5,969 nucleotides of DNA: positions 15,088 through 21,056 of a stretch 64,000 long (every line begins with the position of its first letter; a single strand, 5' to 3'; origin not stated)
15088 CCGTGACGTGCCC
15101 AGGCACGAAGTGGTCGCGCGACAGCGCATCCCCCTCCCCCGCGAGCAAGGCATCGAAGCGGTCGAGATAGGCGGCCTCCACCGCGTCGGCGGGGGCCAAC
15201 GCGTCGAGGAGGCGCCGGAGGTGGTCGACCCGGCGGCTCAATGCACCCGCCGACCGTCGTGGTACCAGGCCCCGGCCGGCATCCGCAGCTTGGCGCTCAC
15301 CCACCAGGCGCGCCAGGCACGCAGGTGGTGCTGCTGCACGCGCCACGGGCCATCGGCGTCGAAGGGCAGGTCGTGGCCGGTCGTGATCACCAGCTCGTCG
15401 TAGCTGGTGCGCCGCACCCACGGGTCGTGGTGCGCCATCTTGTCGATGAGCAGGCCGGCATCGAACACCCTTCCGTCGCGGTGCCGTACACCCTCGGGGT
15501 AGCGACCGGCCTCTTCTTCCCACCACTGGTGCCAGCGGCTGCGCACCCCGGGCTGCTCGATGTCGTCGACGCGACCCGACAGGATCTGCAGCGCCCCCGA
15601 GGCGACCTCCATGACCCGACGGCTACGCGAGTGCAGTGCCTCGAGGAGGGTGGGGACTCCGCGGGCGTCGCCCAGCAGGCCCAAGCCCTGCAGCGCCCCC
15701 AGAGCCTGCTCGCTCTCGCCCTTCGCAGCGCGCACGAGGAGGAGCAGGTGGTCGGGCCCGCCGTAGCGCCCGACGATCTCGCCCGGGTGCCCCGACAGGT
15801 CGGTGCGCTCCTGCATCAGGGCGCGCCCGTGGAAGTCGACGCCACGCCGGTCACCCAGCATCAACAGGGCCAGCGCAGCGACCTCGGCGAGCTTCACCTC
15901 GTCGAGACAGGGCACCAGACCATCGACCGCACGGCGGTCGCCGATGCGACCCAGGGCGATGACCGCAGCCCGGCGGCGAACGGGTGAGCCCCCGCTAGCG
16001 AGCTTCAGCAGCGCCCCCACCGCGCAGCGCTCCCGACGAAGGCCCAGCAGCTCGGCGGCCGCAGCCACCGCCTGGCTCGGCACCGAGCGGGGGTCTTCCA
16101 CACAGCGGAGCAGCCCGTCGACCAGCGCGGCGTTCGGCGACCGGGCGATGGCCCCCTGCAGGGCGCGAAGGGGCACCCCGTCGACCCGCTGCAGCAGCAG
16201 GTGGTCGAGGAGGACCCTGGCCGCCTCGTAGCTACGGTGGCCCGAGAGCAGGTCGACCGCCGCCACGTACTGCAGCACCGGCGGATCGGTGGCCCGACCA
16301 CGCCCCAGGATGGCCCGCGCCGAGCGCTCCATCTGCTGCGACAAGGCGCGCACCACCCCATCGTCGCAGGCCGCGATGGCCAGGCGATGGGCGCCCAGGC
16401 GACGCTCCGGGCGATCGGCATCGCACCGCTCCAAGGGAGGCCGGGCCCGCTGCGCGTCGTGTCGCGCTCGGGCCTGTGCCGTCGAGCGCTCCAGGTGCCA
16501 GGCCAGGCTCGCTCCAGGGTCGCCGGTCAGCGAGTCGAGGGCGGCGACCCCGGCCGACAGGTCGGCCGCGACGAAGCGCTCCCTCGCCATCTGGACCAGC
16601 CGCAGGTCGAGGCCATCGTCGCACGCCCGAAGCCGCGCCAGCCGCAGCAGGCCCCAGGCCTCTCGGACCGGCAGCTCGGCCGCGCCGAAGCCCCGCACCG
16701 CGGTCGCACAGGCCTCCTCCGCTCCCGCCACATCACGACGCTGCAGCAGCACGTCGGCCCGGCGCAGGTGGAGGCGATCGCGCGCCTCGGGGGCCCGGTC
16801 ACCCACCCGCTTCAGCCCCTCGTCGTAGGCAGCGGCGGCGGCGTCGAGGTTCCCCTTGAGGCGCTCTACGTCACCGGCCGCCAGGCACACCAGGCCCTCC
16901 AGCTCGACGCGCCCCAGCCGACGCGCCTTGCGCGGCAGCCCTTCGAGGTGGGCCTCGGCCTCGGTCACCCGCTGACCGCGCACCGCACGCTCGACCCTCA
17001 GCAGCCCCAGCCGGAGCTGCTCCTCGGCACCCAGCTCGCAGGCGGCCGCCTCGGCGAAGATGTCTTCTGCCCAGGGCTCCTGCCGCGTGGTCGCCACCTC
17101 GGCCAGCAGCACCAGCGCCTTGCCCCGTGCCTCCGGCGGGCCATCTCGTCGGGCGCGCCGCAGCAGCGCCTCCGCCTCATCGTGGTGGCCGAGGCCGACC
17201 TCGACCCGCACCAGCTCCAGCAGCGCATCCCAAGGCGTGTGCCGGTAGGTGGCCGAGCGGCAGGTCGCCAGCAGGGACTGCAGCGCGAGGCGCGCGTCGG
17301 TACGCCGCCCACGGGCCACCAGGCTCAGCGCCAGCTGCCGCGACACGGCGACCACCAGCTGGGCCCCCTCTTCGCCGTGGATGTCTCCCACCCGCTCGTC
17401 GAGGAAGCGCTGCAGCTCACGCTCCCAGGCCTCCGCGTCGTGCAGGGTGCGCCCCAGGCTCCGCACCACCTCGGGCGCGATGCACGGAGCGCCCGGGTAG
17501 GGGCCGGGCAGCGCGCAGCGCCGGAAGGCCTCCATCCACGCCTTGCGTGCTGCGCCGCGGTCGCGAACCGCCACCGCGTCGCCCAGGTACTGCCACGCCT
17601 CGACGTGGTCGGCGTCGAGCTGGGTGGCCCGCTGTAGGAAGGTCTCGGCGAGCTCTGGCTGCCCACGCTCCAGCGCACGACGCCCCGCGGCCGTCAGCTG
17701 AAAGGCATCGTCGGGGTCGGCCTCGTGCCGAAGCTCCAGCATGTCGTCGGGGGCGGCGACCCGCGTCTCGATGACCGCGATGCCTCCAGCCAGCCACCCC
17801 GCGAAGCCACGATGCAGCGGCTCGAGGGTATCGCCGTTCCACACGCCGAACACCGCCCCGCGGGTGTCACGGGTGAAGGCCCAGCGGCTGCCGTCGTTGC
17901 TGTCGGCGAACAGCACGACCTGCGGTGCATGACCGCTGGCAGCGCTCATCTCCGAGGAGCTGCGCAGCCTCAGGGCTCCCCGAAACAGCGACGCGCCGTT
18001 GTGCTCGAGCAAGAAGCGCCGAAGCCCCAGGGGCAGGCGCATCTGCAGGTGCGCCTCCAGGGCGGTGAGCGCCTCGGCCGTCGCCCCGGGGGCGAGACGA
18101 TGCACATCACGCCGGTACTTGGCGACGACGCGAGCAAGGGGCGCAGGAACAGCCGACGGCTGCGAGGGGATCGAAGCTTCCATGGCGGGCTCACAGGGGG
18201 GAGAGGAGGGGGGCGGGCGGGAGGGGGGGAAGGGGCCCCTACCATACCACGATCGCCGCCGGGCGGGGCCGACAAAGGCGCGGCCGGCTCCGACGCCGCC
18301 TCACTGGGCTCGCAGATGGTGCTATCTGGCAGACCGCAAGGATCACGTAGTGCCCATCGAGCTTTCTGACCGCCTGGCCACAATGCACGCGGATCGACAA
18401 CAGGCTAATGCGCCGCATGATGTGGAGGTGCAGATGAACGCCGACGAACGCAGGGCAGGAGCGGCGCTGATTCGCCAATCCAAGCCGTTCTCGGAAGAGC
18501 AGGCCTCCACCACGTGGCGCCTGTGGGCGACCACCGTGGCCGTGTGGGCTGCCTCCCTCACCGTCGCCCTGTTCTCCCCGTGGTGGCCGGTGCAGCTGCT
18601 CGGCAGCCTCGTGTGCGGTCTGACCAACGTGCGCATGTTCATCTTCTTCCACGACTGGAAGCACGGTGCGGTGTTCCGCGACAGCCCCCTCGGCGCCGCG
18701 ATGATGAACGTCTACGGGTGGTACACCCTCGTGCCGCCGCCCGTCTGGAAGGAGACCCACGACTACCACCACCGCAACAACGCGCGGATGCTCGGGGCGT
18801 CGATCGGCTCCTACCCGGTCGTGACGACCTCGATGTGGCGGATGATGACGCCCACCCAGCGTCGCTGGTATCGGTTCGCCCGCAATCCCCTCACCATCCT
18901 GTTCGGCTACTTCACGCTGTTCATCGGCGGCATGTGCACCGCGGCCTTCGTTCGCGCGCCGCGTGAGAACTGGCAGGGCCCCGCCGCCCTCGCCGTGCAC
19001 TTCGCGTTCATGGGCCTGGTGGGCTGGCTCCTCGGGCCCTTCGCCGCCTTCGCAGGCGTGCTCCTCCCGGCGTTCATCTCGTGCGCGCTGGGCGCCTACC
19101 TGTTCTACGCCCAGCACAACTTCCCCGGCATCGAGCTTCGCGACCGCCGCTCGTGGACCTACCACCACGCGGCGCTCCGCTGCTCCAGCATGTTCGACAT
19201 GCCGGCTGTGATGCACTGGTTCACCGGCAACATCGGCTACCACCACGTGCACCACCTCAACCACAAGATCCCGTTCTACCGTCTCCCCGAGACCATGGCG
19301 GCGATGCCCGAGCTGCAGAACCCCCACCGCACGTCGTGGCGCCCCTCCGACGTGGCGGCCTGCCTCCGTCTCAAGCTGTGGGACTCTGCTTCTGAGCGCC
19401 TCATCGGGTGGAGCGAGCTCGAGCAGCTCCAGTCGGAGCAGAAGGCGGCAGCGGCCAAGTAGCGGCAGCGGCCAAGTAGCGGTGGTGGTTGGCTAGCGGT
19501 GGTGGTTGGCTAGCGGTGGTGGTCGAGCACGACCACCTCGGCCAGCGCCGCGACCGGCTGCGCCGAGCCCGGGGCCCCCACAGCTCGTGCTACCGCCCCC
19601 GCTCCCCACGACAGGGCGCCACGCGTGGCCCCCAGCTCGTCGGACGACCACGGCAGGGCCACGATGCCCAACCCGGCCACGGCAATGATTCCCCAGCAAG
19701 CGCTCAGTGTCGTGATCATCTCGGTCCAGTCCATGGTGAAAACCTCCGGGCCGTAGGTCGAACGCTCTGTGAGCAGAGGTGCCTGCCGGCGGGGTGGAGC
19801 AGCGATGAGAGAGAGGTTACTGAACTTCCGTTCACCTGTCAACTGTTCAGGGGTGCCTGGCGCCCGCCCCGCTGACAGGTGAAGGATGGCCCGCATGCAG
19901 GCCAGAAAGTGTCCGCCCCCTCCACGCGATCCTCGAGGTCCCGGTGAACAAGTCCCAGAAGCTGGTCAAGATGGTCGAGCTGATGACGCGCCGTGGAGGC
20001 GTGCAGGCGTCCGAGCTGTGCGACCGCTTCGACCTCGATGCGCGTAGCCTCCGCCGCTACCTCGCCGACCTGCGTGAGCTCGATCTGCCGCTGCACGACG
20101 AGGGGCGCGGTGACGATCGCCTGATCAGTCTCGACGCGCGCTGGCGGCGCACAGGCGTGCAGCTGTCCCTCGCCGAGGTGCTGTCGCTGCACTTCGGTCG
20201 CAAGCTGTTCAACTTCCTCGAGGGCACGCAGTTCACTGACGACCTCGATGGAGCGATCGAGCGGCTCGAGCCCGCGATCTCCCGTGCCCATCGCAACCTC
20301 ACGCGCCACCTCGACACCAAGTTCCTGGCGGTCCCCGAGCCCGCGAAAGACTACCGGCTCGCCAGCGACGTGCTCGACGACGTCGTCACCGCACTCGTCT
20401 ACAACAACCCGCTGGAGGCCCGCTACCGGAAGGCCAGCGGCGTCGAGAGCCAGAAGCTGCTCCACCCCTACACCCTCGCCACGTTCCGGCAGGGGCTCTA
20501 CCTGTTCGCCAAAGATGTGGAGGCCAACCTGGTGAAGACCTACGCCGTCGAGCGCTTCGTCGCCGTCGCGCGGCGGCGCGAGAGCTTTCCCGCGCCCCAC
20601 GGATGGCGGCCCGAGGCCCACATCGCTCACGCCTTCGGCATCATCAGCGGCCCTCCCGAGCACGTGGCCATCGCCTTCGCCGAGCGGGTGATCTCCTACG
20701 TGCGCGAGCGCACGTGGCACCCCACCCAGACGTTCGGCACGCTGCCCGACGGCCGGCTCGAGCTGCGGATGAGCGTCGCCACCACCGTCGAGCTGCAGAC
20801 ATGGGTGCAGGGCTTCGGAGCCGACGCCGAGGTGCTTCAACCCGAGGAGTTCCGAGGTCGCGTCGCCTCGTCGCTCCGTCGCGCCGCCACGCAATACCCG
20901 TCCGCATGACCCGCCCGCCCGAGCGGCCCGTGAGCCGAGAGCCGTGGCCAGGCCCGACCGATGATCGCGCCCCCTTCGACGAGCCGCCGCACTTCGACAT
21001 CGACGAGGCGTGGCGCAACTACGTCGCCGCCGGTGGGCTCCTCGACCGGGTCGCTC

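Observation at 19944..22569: WYL-domain regulator translationally coupled to an unrecognised 304-aa protein and a SAM methyltransferase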

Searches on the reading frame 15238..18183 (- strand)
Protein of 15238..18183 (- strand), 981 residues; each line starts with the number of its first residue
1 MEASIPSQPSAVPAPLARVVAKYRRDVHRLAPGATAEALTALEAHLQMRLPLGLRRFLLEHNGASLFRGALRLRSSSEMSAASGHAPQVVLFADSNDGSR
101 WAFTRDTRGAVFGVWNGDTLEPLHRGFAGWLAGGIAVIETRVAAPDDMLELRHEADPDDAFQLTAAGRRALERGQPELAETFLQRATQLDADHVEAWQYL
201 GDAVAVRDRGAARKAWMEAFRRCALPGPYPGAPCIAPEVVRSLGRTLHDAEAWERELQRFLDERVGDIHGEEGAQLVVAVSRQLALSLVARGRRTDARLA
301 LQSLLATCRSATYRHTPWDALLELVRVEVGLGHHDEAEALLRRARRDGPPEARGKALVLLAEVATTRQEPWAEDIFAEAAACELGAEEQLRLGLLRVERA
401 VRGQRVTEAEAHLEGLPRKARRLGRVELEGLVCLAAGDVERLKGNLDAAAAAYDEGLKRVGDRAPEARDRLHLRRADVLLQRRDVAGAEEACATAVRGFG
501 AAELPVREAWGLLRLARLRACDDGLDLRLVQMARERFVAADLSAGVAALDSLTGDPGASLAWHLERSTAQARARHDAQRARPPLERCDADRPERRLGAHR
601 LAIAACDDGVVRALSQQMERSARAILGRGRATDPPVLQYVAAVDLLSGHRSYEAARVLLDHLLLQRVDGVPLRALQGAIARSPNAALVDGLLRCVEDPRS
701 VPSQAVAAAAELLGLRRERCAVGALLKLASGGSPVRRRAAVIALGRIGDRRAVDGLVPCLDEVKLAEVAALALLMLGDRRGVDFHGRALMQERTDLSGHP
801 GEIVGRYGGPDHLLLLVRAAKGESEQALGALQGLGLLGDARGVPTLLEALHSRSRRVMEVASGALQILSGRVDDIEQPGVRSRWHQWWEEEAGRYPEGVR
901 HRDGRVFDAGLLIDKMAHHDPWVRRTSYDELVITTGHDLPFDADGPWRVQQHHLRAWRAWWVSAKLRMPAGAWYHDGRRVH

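Call 86: search_protein_families(library=pfam, proteins=[window:15238-18183:-], max_evalue=0.01)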
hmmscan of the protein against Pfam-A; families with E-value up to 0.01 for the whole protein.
window:15238-18183:- (981 aa): 8 families
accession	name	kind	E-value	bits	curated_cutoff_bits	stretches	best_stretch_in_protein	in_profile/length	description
PF09346.15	SMI1_KNR4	-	2.8e-07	31.6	25.4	1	33-132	1-124/125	SMI1 / KNR4 family (SUKH-1)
PF13646.12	HEAT_2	-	4.6e-07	30.5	27.7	1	707-773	18-84/88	HEAT repeats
PF07719.23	TPR_2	-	7.3e-05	23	27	0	165-192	6-33/34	Tetratricopeptide repeat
PF03130.22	HEAT_PBS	-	0.00031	21.4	20.9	1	737-761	2-26/27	PBS lyase HEAT-like repeat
PF13428.12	TPR_14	-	0.00034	21.5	23.5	2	318-352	1-35/44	Tetratricopeptide repeat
PF13414.12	TPR_11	-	0.0019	18.3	26.8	0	171-204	5-38/42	TPR repeat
PF14559.12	TPR_19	-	0.0022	18.7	25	1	290-357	3-64/68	Tetratricopeptide repeat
PF13181.12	TPR_8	-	0.0058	17.1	25.7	0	174-193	15-34/34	Tetratricopeptide repeat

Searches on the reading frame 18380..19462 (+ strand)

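Call 86: search_protein_families(library=pfam, proteins=[window:18380-19462:+], max_evalue=0.01)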
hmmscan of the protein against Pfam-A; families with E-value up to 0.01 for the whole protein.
window:18380-19462:+ (360 aa): 1 family
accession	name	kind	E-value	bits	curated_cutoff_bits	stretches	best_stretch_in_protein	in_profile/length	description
PF00487.30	FA_desaturase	-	3.2e-26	93.1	29.7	1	67-321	1-250/253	Fatty acid desaturase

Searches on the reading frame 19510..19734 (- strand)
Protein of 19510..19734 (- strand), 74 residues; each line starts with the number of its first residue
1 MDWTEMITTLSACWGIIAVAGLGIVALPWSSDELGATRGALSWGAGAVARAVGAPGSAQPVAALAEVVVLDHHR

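Call 86: search_protein_families(library=pfam, proteins=[window:19510-19734:-], max_evalue=0.01)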
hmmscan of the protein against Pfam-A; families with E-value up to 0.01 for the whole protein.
window:19510-19734:- (74 aa): 0 families

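Call 102: search_protein_families(library=phrogs, proteins=[window:19510-19734:-], max_evalue=0.01)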
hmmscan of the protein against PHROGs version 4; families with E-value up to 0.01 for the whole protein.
window:19510-19734:- (74 aa): 0 families
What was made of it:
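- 19510..19734 (-): Small divergent ORF of 74 aa with an N-terminal TM-like helix. It shares the promoter region with the WYL gene. No Pfam or PHROG hit (calls 86, 102).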

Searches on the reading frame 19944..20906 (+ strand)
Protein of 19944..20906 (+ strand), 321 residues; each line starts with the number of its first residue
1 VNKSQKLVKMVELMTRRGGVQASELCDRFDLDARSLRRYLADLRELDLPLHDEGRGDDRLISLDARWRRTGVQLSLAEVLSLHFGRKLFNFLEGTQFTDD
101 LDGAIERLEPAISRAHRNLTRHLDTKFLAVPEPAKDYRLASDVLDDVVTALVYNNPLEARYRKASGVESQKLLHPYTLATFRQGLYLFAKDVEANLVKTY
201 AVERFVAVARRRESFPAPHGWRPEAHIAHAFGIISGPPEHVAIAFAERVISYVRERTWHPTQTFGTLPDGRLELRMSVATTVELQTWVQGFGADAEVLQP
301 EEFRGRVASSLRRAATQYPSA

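Call 6: search_protein_families(library=pfam, proteins=[window:19944-20906:+], max_evalue=0.1)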
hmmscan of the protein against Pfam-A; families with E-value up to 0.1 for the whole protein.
window:19944-20906:+ (321 aa): 4 families
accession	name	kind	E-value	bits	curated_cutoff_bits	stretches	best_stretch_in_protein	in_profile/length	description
PF25583.1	WCX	-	3.6e-16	59.7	23.9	1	237-315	1-76/76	WCX domain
PF13280.12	WYL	-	5.1e-10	39.7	21.8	1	142-208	1-68/70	WYL domain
PF08279.18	HTH_11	-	0.0021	18.4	25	1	9-50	7-46/55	HTH domain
PF19187.6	HTH_PafC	-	0.0023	18.2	32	1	6-81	5-74/115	PafC helix-turn-helix domain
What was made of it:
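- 19944..20909 (+): HTH-WYL-WCX transcriptional regulator, 321 aa, GTG start. Pfam WYL and WCX score above their cut-offs (call 6).
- On HTH-WYL-WCX transcription factors: HTH_11 and HTH_PafC match only weakly at 0.002, below their cut-offs (call 6).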

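Call 7: search_protein_families(library=ncbifam, proteins=[window:19944-20906:+], max_evalue=0.1)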
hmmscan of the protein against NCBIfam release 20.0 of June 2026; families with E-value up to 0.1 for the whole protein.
window:19944-20906:+ (321 aa): 2 families
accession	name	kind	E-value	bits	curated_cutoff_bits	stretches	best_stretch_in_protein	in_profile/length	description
NF008154.0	PRK10906.1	equivalog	0.0069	15.7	331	1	1-53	1-53/252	DeoR/GlpR family transcriptional regulator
NF041397.1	TranRegGlpR_Halo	equivalog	0.08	12.5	300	0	8-46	8-46/253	HTH-type transcriptional regulator GlpR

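Call 8: search_protein_families(library=padloc, proteins=[window:19944-20906:+], max_evalue=0.1)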
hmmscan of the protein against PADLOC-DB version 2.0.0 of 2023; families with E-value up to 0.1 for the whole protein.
window:19944-20906:+ (321 aa): 4 families
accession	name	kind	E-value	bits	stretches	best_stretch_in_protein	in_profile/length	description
PDLC01766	Cas3c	-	6.5e-31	105.4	1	2-318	5-316/1009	-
PDLC01652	WYL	-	3.6e-25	87.2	1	135-315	11-162/162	"CAS-I,CAS-II,CAS-III,CAS-IV,CAS-V,CAS-VI; associated_signaling"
PDLC01457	WYL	-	1.3e-22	78.5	1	2-302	1-228/229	"CAS-I,CAS-II,CAS-III,CAS-IV,CAS-V,CAS-VI; associated_signaling"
PDLC02274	AbiEi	-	0.011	13.4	1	172-228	41-99/217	AbiEi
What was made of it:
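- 19944..20909 (+): PADLOC WYL profiles score 1e-22 to 4e-25 (call 8).
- The WYL protein matches PADLOC WYL and Cas3c-N-terminal profiles (call 8).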

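Call 56: search_solved_structures(query=window:19944-20906:+, max_evalue=0.001)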
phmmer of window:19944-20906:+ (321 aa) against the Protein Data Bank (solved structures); distinct sequences matched with E-value up to 0.001: 0.
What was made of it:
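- Closest known: SiwR. Different: The window WYL protein matches no solved structure by sequence at E<=1e-3 (call 56).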

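Call 102: search_protein_families(library=phrogs, proteins=[window:19944-20906:+], max_evalue=0.01)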
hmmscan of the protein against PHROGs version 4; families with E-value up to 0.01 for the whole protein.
window:19944-20906:+ (321 aa): 1 family
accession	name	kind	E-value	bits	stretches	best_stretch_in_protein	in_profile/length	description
phrog_13105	-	unknown function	4.4e-18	66.7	1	3-208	3-212/239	-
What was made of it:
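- Checked: X: 20906-21820, 304 aa. It has no hit in Pfam, NCBIfam, PADLOC or PHROGs (calls 6, 7, 8, 102).
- X has no PADLOC or PHROG hit (calls 8, 102).
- Tried and rejected: X has no hit in Pfam, NCBIfam, PADLOC or PHROGs (calls 6-8, 102).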
